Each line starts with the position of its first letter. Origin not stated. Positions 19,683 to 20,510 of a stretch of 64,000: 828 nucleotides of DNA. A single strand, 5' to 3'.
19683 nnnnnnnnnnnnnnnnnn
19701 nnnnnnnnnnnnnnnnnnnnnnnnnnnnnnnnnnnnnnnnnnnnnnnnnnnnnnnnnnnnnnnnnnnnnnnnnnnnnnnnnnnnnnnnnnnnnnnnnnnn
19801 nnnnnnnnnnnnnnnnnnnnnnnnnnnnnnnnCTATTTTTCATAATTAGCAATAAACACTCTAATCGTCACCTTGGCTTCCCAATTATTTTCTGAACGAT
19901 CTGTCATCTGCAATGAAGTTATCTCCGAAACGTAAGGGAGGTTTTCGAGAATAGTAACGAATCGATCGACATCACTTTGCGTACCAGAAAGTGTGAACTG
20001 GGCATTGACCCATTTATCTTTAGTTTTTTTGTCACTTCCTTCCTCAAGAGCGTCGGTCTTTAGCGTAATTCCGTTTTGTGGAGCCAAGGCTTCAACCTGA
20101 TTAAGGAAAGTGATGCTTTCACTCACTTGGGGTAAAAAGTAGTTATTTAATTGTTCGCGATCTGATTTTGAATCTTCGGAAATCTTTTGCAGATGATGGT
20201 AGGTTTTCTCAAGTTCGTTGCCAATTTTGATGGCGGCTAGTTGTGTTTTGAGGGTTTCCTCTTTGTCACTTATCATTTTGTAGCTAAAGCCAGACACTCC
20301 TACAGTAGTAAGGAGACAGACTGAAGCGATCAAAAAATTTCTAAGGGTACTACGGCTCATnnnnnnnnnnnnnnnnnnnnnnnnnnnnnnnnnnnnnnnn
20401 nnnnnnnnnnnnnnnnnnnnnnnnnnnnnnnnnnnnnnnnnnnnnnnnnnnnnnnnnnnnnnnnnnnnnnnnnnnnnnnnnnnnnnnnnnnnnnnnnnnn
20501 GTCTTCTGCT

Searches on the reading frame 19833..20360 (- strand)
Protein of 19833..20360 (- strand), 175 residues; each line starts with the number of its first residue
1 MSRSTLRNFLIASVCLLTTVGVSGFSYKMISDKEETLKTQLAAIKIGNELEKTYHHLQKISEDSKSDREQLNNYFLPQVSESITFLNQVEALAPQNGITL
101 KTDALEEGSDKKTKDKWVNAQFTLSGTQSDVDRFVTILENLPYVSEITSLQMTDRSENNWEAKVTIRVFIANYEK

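Call 98: search_protein_families(library=pfam, proteins=[window:19833-20360:-], max_evalue=0.001)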
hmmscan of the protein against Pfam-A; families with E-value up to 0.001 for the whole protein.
window:19833-20360:- (175 aa): 1 family
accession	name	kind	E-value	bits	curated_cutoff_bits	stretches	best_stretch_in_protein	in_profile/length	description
PF04350.18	PilO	-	0.00084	19.9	22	0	32-170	6-138/145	Pilus assembly protein, PilO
